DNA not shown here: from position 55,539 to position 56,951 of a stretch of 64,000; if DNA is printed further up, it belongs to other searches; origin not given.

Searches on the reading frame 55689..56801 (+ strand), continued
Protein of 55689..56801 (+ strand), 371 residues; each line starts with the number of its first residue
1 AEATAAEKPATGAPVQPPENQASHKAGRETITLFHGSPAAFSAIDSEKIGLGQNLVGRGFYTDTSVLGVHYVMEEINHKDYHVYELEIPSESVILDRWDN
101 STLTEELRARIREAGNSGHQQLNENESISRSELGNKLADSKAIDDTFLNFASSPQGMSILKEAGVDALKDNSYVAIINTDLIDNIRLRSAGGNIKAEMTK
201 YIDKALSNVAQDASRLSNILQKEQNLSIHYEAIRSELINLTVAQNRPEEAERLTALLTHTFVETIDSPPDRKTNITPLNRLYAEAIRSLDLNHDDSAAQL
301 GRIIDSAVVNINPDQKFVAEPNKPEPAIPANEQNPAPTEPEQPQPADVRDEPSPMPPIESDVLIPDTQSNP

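Call 71: fold_search(model_id=the predicted structure, library=pdb)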
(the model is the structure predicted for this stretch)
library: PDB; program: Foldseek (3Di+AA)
matches with E <= 10: 198; with E <= 0.001: 0
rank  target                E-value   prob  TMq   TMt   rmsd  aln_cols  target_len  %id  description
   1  7tcd                  3.7e-01  0.18  0.14  0.11  21.4       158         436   16  LOV2-DARPIN fusion: D13 (released 2023-07-05)
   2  1n4k                  4.8e-01  0.25  0.18  0.19  17.2       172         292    9  Crystal structure of the inositol 1,4,5-trisphosphate receptor binding core in complex with IP3 (released 2002-12-25)
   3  8s1u_H                7.1e-01  0.03  0.09  0.07  25.8       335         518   11  YlmH bound to stalled 50S subunits with RqcH and PtRNA (released 2024-06-12)
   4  3i9y                  8.6e-01  0.10  0.16  0.19  25.1       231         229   11  Crystal structure of the V. parahaemolyticus histidine kinase sensor TorS sensor domain (released 2009-10-06)
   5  6z1p_As               8.6e-01  0.07  0.13  0.16  24.3       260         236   10  Structure of the mitochondrial ribosome from Tetrahymena thermophila (released 2020-06-24)
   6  9y4s_G                1.3e+00  0.04  0.12  0.11  17.5       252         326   14  Crystal structure of DNA integrity scanning protein (DisA) from Mycobacterium tuberculosis in complex with cyclic di-A (released 2025-09-17)
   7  5j0l_F                1.6e+00  0.07  0.10  0.20  14.1       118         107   18  De novo design of protein homo-oligomers with modular hydrogen bond network-mediated specificity (released 2016-07-06)
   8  9y9y_C                1.6e+00  0.03  0.12  0.11  17.3       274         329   13  Crystal structure of DNA integrity scanning protein DisA from Mycobacterium tuberculosis in complex with cyclic di-AMP (released 2025-09-24)
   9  8s2p_AAA              1.8e+00  0.08  0.12  0.17  20.2       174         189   15  Crystal structure of Borrelia burgdorferi paralogous family 12 outer surface protein BBH37 (space group p21) (released 2025-03-05)
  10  6ch2_E                2.0e+00  0.09  0.14  0.23  19.1       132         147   17  Crystal structure of the cytoplasmic domain of FlhA and FliT-FliD complex (released 2018-05-16)
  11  2v0o_B                2.0e+00  0.04  0.12  0.13  32.5       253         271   13  FCHO2 F-BAR domain (released 2007-06-26)
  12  5j0l_A                2.1e+00  0.06  0.09  0.16  14.9       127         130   14  De novo design of protein homo-oligomers with modular hydrogen bond network-mediated specificity (released 2016-07-06)
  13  9ny5_B                2.1e+00  0.04  0.09  0.18  27.5       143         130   19  LmuABC_apo (released 2025-12-17)
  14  1ls4_MODEL_1_A        2.2e+00  0.08  0.14  0.22  12.7       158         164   15  NMR structure of apolipophorin-III from Locusta migratoria (released 2003-06-17)
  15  2k3n_MODEL_1_A        2.3e+00  0.14  0.17  0.26  11.0       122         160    9  Solution structure of the type 1 repetitive domain (TUSP1-RP1) of the egg case silk from Nephila Antipodiana (released 2009-06-02)
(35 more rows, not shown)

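Call 72: fold_search(model_id=the predicted structure, library=viral)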
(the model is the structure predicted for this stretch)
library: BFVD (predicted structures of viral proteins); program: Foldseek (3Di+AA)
matches with E <= 10: 259; with E <= 0.001: 0
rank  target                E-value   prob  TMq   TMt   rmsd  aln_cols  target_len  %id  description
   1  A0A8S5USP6            4.4e-01  0.25  0.16  0.07  18.9       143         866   10  Uncharacterized protein [Myoviridae sp. ctijX18]
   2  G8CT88                6.5e-01  0.23  0.17  0.30  14.4       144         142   14  (no name in the UniProt tables at hand)
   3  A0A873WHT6            6.8e-01  0.07  0.14  0.11  19.8       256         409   16  (no name in the UniProt tables at hand)
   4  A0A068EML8            7.2e-01  0.10  0.13  0.10  33.1       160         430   17  Maturation/attachment protein [Marine phage EC]
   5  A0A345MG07            7.2e-01  0.05  0.12  0.06  22.4       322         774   13  DNA methylase [Mycobacterium phage Mantra]
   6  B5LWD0                1.1e+00  0.07  0.09  0.11  28.6       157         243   18  Uncharacterized protein [Feldmannia species virus]
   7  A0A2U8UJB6            1.2e+00  0.20  0.18  0.25  14.6       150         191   13  DUF2637 domain-containing protein [Gordonia phage Jace]
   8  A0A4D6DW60            1.3e+00  0.05  0.12  0.14  19.3       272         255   10  Uncharacterized protein [Edwardsiella phage pEt-SU]
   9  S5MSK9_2              1.5e+00  0.06  0.13  0.04  20.3       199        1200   12  Tail fiber protein [Bacillus phage JL]
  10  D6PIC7                1.7e+00  0.09  0.13  0.17  28.0       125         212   19  Internal virion protein [uncultured phage MedDCM-OCT-S08-C41]
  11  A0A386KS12            1.7e+00  0.08  0.11  0.24  23.2       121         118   16  Uncharacterized protein [Microbacterium phage ValentiniPuff]
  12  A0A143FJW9            1.8e+00  0.10  0.12  0.25  16.7       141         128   16  Uncharacterized protein [Bacillus phage Vinny]
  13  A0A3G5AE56            2.0e+00  0.15  0.17  0.20   8.7       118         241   14  Uncharacterized protein [Satyrvirus sp.]
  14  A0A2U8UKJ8            2.2e+00  0.08  0.13  0.20  12.6       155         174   10  Uncharacterized protein [Gordonia phage Sour]
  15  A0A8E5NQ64            2.3e+00  0.04  0.10  0.04  21.5       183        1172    9  (no name in the UniProt tables at hand)
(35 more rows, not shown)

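Call 94: find_encoding_contigs(protein=P0006, flank=8000, max_places=3)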
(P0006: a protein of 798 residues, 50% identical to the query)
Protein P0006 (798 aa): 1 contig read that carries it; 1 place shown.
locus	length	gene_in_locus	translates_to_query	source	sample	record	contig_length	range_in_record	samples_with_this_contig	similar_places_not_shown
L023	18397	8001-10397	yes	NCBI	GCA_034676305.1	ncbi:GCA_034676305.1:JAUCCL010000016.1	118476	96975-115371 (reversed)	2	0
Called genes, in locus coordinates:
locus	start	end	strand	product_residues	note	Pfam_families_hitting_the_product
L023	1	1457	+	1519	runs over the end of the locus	?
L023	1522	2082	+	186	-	PF23130:IcmW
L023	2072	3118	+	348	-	-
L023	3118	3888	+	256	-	-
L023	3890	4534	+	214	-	PF14359:DUF4406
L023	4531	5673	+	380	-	-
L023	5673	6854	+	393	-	-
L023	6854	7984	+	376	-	PF01551:Peptidase_M23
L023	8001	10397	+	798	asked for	-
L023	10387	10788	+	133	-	-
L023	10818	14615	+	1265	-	PF18760:ART-PolyVal, PF18796:LPD1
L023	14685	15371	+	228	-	-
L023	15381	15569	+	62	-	-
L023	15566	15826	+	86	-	-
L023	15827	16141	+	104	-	-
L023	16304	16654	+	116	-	-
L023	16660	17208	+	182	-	-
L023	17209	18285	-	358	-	PF12281:NTP_transf_8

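Call 98: search_protein_families(library=pfam, proteins=[L023:10818-14612:+, L023:8001-10394:+, L023:10387-10785:+], max_evalue=0.1)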
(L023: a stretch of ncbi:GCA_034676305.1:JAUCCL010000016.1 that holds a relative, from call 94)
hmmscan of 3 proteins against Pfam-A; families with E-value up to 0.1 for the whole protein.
L023:10818-14612:+ (1265 aa): 2 families
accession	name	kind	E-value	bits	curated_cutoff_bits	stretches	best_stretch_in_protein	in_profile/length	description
PF18796.6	LPD1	-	1.4e-16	60.7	27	1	1173-1248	1-73/78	Large polyvalent protein-associated domain 1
PF18760.7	ART-PolyVal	-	5.6e-16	60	31.2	1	462-627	2-135/140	ADP-Ribosyltransferase in polyvalent proteins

L023:8001-10394:+ (798 aa): 1 family
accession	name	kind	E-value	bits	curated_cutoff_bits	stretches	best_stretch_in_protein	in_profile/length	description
PF01081.25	Aldolase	-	0.048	13.5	27.8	0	499-557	70-126/196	KDPG and KHG aldolase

L023:10387-10785:+ (133 aa): 0 families
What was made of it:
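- One lies beside an IcmW gene and a bona fide ART-PolyVal+LPD1 polyvalent protein (calls 94, 98).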

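Call 101: search_protein_families(library=padloc, proteins=[window:55767-56669:+], max_evalue=0.1)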
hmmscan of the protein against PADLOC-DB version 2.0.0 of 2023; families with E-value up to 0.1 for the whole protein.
window:55767-56669:+ (301 aa): 0 families
